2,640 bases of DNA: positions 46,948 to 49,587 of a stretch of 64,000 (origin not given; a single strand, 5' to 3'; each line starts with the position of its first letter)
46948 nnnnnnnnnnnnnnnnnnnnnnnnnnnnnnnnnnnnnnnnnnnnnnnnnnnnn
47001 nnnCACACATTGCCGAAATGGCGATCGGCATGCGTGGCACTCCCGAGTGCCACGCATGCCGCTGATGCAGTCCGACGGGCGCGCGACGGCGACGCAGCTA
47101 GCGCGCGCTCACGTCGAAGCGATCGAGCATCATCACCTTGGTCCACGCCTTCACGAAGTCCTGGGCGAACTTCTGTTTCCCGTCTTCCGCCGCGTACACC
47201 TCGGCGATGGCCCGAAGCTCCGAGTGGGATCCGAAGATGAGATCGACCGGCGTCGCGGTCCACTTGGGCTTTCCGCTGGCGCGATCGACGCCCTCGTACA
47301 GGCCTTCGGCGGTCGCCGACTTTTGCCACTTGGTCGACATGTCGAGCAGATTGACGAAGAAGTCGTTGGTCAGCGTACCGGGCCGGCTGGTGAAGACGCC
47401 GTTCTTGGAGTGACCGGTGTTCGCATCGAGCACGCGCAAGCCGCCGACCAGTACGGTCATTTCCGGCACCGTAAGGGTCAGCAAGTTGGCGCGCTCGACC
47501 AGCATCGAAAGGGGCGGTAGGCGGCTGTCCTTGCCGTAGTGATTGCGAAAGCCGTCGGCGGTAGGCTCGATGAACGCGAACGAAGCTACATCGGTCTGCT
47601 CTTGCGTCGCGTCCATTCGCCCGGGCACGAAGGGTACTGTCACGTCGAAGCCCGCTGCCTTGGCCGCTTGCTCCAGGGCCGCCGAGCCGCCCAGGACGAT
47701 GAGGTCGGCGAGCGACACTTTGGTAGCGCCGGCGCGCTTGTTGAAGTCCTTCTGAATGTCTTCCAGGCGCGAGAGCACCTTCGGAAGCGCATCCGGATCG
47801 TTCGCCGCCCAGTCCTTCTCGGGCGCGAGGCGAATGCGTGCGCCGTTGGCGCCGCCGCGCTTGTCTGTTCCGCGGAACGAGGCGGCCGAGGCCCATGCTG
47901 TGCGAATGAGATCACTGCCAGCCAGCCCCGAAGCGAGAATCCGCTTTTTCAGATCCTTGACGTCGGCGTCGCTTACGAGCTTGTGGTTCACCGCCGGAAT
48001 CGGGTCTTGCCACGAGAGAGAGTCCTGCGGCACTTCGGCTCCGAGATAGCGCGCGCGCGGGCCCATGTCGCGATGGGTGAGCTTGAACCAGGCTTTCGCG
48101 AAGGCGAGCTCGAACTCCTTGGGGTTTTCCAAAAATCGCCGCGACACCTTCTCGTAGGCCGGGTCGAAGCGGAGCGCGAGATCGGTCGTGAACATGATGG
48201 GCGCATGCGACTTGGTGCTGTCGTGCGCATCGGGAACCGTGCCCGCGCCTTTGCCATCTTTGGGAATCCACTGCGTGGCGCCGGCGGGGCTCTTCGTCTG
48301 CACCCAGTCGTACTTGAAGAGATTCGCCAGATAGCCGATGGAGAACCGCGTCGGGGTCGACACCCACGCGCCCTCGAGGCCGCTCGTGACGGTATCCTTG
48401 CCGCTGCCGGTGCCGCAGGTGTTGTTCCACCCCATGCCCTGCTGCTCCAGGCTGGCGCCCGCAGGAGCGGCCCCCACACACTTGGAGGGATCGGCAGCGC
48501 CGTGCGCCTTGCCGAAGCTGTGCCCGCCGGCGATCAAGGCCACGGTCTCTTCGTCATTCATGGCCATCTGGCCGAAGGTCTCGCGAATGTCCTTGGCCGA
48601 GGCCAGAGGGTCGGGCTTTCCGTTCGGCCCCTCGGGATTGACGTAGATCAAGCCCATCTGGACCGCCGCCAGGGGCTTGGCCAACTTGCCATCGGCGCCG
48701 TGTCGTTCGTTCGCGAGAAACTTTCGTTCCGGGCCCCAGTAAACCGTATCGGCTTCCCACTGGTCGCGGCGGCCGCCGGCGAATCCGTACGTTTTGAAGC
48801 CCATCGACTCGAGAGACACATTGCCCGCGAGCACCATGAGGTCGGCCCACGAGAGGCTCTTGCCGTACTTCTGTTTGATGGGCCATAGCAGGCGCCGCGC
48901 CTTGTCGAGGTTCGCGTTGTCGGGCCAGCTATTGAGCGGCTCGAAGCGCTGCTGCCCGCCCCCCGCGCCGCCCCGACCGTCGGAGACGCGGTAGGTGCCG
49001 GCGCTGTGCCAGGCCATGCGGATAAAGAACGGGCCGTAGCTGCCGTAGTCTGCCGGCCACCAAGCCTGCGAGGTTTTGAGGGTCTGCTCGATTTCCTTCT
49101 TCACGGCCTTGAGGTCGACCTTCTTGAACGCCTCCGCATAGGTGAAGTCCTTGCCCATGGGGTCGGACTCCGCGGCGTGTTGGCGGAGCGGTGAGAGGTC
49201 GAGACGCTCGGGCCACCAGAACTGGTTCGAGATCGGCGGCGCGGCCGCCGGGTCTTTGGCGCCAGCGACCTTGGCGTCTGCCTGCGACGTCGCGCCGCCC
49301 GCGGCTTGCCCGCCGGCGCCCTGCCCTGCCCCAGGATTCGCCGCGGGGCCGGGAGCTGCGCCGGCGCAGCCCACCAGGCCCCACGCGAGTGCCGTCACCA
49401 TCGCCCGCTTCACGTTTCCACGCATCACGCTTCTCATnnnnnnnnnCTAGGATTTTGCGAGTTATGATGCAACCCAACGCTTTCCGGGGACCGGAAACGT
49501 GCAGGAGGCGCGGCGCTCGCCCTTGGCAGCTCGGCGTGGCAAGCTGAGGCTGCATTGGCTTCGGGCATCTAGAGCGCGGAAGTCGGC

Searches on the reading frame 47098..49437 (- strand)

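Call 93: search_protein_families(library=pfam, proteins=[window:47098-49437:-], max_evalue=0.0001)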
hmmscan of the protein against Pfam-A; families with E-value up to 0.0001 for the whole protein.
window:47098-49437:- (779 aa): 1 family
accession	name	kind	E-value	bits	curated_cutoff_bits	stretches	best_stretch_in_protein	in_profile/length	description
PF00141.28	peroxidase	-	5.2e-75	252.7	27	2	122-437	11-236/237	Peroxidase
